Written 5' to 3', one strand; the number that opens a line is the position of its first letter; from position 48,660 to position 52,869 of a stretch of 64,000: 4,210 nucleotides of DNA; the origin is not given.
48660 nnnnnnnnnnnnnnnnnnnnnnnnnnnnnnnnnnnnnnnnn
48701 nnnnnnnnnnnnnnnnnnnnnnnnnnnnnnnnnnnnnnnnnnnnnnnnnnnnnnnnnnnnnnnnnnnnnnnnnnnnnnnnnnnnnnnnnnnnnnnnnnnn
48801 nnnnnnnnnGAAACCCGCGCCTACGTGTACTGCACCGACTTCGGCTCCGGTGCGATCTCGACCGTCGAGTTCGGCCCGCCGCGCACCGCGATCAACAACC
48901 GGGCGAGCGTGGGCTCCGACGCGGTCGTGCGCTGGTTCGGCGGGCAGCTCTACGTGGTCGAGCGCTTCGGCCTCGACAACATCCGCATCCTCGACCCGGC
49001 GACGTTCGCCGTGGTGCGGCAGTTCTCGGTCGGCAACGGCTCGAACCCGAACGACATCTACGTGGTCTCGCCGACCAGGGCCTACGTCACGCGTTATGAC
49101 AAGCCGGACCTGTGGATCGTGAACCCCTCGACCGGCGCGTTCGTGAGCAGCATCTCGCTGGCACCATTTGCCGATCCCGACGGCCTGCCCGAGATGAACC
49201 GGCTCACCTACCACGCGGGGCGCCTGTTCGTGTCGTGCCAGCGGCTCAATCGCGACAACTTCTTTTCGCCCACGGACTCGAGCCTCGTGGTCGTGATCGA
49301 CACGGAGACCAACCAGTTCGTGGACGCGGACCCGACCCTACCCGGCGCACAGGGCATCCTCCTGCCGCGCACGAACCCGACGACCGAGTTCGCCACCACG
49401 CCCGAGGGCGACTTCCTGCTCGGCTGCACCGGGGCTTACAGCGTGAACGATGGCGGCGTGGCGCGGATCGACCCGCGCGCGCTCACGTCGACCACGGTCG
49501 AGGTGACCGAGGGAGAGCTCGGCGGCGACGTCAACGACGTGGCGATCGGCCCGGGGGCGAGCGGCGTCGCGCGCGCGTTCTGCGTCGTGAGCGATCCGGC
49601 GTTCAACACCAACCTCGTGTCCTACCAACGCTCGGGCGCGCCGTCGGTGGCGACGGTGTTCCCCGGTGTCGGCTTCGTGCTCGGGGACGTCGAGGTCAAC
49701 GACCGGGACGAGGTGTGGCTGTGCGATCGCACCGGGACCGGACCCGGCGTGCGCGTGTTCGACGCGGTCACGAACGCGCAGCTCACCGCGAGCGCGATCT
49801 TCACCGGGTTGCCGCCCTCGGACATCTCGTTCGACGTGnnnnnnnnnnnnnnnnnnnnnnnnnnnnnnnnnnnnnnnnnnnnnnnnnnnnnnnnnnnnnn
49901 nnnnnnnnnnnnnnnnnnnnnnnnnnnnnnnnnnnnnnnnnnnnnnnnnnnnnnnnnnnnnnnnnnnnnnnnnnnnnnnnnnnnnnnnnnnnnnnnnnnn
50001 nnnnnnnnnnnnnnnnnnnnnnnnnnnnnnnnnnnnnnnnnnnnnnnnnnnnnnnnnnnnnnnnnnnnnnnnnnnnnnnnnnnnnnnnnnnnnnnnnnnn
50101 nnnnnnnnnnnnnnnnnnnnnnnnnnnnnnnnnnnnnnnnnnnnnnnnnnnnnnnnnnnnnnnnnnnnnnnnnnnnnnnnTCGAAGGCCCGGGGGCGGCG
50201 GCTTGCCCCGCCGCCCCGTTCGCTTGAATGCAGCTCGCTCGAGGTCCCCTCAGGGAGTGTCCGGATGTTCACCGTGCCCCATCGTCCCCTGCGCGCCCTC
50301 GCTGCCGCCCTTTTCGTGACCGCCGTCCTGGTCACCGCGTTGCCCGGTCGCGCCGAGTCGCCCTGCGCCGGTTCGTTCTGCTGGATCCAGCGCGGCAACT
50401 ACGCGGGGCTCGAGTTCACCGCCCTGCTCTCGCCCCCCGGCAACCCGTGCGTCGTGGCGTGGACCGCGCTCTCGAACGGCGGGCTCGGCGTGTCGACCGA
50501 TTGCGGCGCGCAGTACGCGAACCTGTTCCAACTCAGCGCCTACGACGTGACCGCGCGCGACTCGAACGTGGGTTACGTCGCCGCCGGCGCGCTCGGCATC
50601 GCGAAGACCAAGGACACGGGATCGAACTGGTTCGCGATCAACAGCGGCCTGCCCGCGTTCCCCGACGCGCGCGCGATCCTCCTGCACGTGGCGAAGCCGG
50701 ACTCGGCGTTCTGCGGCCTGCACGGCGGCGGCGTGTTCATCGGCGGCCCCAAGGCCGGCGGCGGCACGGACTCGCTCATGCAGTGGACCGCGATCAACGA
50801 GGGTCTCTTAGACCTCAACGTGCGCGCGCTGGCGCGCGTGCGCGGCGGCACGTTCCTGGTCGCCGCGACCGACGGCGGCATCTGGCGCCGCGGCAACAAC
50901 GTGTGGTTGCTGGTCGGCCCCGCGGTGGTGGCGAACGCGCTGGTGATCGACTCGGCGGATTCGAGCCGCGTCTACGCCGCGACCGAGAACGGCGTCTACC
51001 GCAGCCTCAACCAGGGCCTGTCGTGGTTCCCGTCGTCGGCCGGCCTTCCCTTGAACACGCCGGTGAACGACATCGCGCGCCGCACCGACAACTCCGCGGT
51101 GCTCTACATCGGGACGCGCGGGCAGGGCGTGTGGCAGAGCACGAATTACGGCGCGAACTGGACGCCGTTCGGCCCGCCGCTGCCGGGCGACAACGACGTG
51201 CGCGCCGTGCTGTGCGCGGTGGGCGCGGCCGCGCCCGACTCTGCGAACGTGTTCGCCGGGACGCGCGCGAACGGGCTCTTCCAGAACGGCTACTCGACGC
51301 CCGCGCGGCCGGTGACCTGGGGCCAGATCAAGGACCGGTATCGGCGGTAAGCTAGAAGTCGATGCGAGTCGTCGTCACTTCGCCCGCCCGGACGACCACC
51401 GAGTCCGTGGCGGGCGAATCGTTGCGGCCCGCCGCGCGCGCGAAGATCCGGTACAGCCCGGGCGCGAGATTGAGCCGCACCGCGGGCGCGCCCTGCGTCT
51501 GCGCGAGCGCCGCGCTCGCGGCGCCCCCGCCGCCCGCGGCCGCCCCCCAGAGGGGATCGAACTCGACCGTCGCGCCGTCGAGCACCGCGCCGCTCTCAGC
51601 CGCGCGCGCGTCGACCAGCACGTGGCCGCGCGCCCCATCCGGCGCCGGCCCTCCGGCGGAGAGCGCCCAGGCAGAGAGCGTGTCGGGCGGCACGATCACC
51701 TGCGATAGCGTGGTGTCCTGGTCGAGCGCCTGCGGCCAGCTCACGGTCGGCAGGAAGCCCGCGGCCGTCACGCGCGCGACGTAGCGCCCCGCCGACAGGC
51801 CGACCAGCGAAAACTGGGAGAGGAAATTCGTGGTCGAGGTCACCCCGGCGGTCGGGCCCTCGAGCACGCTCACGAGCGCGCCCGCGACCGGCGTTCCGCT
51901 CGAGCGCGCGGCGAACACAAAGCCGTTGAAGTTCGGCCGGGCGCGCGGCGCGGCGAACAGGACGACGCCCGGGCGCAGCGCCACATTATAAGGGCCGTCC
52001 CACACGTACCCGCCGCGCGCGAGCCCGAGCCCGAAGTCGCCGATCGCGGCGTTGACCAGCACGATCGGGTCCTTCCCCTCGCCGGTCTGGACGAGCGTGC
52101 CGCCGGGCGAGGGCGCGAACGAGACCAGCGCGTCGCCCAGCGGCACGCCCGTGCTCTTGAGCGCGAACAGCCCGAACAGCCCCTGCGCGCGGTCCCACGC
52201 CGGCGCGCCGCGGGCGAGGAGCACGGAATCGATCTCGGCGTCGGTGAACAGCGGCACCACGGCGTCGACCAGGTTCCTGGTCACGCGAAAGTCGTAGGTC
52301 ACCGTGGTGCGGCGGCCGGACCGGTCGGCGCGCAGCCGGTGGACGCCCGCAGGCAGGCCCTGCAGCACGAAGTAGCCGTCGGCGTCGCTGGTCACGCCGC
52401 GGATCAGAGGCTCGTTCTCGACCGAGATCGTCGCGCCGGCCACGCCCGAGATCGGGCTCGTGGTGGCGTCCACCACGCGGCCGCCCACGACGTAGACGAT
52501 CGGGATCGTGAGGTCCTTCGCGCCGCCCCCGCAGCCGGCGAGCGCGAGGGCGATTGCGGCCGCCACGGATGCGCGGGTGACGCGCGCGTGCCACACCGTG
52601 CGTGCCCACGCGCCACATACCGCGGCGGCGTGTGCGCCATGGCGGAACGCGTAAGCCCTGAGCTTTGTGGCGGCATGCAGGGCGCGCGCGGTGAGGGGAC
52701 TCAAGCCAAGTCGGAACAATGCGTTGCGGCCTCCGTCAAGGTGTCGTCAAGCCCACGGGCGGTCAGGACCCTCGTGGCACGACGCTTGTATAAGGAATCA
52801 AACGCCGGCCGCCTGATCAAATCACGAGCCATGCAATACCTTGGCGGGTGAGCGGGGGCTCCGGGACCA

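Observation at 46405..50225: Cobalamin riboswitch controls btuB plus a downstream beta-propeller protein with a T9SS-type sorting tail (BtuG-like by context)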

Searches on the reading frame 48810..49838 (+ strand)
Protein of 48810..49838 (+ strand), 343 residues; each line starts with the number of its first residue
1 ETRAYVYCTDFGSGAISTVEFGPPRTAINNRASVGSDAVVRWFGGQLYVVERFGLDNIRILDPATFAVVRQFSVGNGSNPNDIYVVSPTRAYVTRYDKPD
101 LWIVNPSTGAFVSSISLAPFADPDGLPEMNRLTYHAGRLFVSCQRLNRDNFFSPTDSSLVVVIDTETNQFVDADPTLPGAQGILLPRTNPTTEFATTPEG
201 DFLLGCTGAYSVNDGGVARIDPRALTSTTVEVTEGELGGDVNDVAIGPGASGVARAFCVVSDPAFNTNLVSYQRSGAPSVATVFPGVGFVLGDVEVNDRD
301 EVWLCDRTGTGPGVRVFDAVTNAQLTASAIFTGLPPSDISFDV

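Call 74: search_protein_representatives(protein=window:48810-49838:+)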
Query: 343 residues. Proteins with E-value up to 0.001 (for the whole library): 2010; up to 1e-10: 1233; up to 1e-30: 260. The best 150 are listed.
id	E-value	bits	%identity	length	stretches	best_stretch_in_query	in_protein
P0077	1.0e-120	419.4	65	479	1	4-323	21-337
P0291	4.4e-119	414.1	61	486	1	1-342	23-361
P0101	7.1e-92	324.6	52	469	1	5-342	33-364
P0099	1.9e-87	310.1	50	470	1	2-342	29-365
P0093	2.6e-86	306.3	49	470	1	2-343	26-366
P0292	3.0e-84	299.5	48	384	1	2-328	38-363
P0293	1.3e-83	297.4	61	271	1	1-227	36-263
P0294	2.6e-82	293.2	45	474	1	1-342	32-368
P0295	6.7e-82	291.8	46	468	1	1-342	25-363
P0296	9.2e-82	291.4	47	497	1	2-342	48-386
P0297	8.1e-80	285.0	47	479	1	4-343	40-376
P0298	8.3e-80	284.9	37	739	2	3-339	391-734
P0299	4.2e-77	276.0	47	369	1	3-341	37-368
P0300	9.8e-76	271.6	47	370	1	3-341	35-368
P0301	3.8e-72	259.8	46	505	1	8-339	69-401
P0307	4.9e-66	239.7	45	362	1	3-341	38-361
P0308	3.8e-65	236.8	40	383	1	4-343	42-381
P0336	5.9e-57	209.8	40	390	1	3-339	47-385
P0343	3.8e-55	203.9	39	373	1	4-337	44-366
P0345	1.1e-53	199.1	37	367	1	5-337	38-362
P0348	1.2e-52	195.6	38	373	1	4-341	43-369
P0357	4.3e-50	187.3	33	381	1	5-338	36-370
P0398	1.6e-43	165.7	39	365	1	2-341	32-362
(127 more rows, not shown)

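Call 76: list_cluster_members(proteins=[P0299, P0300, P0307, P0308, P0336, P0343, P0345, P0348, P0357, P0398])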
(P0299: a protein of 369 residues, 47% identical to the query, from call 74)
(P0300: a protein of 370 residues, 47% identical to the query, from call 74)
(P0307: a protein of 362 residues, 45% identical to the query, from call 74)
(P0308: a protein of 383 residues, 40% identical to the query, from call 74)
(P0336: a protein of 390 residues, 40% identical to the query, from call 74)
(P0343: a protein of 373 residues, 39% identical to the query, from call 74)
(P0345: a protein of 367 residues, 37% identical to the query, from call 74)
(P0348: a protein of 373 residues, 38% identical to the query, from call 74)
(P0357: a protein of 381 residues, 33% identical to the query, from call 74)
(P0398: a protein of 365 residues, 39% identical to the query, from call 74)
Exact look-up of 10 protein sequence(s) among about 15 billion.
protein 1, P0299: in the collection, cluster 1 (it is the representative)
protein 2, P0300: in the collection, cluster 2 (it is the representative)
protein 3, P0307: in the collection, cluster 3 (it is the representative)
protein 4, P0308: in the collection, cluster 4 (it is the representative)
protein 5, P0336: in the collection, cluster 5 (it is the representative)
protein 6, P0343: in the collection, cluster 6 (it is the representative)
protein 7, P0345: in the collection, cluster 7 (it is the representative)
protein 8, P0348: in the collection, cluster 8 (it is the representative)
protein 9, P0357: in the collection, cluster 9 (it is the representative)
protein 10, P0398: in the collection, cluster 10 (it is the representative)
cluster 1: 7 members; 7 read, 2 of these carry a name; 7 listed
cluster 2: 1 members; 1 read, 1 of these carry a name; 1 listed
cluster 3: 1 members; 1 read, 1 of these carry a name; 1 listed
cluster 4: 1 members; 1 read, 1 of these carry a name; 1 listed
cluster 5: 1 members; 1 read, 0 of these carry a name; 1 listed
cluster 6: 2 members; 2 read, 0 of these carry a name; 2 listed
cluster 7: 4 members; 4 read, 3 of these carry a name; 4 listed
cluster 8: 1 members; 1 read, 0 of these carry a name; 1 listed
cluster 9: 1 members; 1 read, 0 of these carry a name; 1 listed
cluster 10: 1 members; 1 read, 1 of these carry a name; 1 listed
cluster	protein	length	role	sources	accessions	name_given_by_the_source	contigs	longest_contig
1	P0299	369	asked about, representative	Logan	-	-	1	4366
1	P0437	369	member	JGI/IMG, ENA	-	hypothetical protein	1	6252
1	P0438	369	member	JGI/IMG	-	DNA-binding beta-propeller fold protein YncE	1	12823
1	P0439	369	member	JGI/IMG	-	-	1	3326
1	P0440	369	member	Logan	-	-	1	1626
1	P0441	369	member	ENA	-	-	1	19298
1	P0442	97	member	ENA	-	-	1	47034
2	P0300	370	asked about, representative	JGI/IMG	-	DNA-binding beta-propeller fold protein YncE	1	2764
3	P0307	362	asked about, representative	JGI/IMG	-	hypothetical protein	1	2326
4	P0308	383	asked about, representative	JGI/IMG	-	DNA-binding beta-propeller fold protein YncE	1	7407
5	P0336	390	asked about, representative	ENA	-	-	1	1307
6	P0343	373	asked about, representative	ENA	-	-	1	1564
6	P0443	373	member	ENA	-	-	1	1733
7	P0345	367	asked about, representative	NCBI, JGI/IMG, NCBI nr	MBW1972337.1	MAG: hypothetical protein JRI44_05825 [Deltaproteobacteria bacterium] | hypothetical protein [Deltaproteobacteria bacterium]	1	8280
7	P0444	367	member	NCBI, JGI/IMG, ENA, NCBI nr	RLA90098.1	MAG: hypothetical protein DRG20_03750 [Deltaproteobacteria bacterium]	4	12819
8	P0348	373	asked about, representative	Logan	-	-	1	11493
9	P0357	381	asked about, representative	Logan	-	-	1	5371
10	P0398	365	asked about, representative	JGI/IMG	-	outer membrane protein assembly factor BamB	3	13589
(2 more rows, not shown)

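Call 77: find_encoding_contigs(protein=P0444, flank=4000, max_places=1)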
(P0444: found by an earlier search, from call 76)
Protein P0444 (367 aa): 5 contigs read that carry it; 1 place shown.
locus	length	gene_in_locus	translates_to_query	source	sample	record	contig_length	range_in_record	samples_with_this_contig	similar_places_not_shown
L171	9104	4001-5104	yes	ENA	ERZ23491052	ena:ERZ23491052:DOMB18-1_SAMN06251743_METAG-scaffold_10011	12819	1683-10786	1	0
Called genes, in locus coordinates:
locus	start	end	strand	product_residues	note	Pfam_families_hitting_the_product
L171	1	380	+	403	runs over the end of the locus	-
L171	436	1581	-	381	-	-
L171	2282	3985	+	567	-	PF07715:Plug (weak), PF00593:TonB_dep_Rec_b-barrel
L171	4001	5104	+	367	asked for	-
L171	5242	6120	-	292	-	PF02629:CoA_binding, PF13607:Succ_CoA_lig, PF00549:Ligase_CoA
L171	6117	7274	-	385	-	PF02786:CPSase_L_D2 (faint), PF08442:ATP-grasp_2, PF13549:ATP-grasp_5, PF24948:Citrate_synth_N, PF00549:Ligase_CoA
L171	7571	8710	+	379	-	PF01168:Ala_racemase_N, PF00842:Ala_racemase_C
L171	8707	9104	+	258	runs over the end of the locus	PF02405:MlaE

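Call 78: find_encoding_contigs(protein=P0398, flank=4000, max_places=1)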
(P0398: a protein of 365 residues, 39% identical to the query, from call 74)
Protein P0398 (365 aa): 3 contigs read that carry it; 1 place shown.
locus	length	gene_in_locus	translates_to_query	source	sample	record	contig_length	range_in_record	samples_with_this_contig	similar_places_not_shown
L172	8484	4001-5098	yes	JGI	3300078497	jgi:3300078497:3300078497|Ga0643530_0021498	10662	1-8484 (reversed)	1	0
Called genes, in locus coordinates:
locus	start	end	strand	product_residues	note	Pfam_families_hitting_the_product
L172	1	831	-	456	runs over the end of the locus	PF04107:GCS2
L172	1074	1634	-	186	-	PF00857:Isochorismatase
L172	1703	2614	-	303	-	PF14559:TPR_19 (faint), PF07719:TPR_2 (faint), PF13424:TPR_12 (faint), PF13428:TPR_14 (faint), PF00515:TPR_1 (faint), PF13181:TPR_8 (faint)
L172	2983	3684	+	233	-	PF01738:DLH, PF12697:Abhydrolase_6 (faint), PF00561:Abhydrolase_1 (faint), PF02230:Abhydrolase_2, PF12695:Abhydrolase_5, PF08840:BAAT_C (weak), PF12146:Hydrolase_4 (weak), PF00326:Peptidase_S9 (weak), +1 more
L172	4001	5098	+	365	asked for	PF13360:PQQ_2 (faint)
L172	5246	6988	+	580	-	PF13667:ThiC-associated, PF01964:ThiC_Rad_SAM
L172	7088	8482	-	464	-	?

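Call 80: find_encoding_contigs(protein=P0441, flank=4000, max_places=1)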
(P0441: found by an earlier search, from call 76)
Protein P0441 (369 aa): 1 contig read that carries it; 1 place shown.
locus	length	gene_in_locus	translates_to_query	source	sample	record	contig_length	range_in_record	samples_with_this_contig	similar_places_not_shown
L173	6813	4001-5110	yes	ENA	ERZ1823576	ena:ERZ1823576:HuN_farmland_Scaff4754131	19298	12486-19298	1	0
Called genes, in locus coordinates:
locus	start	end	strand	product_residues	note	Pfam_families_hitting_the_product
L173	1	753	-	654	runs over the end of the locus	PF13520:AA_permease_2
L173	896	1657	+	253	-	PF03167:UDG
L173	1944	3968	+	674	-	PF07715:Plug, PF00593:TonB_dep_Rec_b-barrel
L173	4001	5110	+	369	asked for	-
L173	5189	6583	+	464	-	PF16491:Peptidase_M48_N, PF01435:Peptidase_M48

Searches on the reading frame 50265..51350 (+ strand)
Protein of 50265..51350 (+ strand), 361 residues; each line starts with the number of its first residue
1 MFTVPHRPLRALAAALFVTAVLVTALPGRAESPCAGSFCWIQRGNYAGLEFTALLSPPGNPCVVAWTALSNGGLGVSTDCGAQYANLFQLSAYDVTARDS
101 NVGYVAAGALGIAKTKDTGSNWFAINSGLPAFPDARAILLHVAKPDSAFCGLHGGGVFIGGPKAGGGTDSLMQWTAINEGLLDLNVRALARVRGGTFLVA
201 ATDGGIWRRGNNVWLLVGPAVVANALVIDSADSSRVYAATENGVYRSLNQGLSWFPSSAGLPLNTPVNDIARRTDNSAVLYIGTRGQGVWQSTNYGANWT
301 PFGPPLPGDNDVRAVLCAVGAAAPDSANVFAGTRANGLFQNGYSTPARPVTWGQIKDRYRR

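Call 7: search_protein_families(library=pfam, proteins=[window:50265-51350:+], max_evalue=0.01)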
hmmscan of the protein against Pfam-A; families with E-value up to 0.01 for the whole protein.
window:50265-51350:+ (361 aa): 0 families

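Call 8: search_protein_families(library=ncbifam, proteins=[window:50265-51350:+], max_evalue=0.01)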
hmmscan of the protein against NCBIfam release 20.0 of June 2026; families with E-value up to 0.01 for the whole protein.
window:50265-51350:+ (361 aa): 1 family
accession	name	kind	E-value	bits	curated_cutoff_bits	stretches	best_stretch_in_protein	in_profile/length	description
NF045728.1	glycosyl_F510_1955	equivalog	6.7e-12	45.2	175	1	231-302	103-173/246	F510_1955 family glycosylhydrolase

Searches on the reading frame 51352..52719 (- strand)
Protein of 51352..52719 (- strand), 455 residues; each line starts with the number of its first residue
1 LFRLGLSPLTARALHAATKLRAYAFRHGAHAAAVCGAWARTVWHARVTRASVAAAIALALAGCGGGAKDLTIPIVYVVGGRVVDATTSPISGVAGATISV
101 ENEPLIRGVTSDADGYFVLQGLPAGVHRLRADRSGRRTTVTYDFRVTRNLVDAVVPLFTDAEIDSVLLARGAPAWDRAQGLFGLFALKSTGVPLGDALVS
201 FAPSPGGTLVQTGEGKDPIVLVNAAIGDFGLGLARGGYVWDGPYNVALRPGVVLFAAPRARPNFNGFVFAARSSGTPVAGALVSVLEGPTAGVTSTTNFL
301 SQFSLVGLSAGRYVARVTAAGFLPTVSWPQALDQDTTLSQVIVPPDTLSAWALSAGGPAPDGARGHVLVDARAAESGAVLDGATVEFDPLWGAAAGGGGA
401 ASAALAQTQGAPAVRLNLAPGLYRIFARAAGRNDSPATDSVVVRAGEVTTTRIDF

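Call 7: search_protein_families(library=pfam, proteins=[window:51352-52719:-], max_evalue=0.01)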
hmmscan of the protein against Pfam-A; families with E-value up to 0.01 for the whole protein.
window:51352-52719:- (455 aa): 4 families
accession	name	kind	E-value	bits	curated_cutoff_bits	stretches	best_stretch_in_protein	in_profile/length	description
PF13620.12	CarboxypepD_reg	-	1.9e-20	73.4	32.3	2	78-148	2-71/82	Carboxypeptidase regulatory-like domain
PF13715.12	CarbopepD_reg_2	-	7.7e-10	39.1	32.2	1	80-138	3-57/88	CarboxypepD_reg-like domain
PF25020.1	TTR_TEN1-4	-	0.0023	18.3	27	0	75-119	6-47/86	Teneurin TTR-like domain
PF17210.9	SdrD_B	-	0.0064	17.1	29.7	0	91-133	22-66/112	SdrD B-like domain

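Call 8: search_protein_families(library=ncbifam, proteins=[window:51352-52719:-], max_evalue=0.01)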
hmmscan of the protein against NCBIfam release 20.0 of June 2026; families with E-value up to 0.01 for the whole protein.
window:51352-52719:- (455 aa): 1 family
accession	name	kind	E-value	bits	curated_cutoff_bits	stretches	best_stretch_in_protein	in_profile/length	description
NF052345.1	S_layer_anammox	exception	6.7e-06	23.7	1400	1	75-135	1312-1369/1596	Kustd1514 family S-layer glycoprotein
